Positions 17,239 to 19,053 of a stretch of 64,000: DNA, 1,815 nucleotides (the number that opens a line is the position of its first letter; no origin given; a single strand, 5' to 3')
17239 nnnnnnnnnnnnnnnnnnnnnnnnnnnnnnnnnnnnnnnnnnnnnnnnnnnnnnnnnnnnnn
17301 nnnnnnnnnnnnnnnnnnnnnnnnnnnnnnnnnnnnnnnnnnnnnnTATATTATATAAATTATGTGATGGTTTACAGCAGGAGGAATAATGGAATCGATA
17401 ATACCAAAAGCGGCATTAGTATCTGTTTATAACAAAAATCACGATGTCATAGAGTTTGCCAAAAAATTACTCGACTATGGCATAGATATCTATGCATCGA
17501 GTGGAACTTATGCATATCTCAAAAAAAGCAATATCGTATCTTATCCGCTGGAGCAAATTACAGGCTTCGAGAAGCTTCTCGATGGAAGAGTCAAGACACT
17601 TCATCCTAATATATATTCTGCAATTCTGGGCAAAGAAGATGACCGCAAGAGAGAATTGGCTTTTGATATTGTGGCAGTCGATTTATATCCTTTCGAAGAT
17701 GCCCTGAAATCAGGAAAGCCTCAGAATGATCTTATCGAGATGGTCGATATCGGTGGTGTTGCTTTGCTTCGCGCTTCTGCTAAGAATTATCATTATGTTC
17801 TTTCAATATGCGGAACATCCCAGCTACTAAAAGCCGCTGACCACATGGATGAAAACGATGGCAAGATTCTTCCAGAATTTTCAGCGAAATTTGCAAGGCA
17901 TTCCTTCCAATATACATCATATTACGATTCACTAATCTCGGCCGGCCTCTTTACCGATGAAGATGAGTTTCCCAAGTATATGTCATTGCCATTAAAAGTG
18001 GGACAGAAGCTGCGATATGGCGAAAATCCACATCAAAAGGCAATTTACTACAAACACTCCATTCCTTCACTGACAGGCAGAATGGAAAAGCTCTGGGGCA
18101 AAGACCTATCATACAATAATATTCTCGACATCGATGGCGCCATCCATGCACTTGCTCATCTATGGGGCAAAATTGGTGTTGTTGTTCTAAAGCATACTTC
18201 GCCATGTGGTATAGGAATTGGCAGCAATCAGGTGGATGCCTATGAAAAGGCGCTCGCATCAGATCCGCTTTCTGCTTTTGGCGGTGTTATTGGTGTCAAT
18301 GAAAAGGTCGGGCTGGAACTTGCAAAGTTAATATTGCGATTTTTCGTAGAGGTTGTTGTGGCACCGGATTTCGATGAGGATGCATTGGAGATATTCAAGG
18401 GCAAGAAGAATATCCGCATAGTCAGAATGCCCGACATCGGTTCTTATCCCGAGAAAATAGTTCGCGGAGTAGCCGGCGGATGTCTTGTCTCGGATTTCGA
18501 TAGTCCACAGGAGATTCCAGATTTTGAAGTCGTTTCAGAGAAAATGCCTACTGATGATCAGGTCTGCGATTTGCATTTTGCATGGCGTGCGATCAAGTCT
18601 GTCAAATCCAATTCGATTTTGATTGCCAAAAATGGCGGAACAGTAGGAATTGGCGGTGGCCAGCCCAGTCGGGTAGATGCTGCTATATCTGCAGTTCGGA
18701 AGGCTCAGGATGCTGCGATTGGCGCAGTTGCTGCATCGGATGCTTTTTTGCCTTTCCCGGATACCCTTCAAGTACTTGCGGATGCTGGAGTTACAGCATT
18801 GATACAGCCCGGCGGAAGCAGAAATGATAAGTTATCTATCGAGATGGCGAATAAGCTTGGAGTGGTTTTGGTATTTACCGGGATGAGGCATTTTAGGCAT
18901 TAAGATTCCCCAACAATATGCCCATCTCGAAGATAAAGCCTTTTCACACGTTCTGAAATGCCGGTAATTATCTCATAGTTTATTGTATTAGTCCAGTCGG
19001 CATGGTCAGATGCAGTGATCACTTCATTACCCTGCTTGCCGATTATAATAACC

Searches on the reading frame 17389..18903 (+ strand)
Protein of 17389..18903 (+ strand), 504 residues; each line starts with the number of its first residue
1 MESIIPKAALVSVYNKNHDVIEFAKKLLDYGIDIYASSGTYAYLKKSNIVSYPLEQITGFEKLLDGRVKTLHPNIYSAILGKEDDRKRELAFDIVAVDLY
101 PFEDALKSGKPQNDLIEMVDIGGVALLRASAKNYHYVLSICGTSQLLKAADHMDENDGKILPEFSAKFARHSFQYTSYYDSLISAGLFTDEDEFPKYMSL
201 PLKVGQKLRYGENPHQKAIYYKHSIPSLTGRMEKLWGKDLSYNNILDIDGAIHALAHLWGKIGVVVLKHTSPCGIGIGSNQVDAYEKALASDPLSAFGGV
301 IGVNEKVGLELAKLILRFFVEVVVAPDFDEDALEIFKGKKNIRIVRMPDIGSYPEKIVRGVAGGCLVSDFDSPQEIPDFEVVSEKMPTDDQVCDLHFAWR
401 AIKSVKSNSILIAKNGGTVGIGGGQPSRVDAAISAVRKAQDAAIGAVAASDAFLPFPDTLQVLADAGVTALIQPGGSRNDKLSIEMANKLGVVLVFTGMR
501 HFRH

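Call 31: search_protein_families(library=pfam, proteins=[window:17389-18903:+], max_evalue=0.00001)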
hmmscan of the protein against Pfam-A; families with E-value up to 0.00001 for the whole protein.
window:17389-18903:+ (504 aa): 2 families
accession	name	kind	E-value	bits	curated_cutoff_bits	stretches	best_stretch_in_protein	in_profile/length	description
PF01808.24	AICARFT_IMPCHas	-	2.3e-92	310.2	25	1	130-438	1-311/311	AICARFT/IMPCHase bienzyme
PF02142.27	MGS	-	1.5e-11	44.7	24.1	1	20-124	2-93/94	MGS-like domain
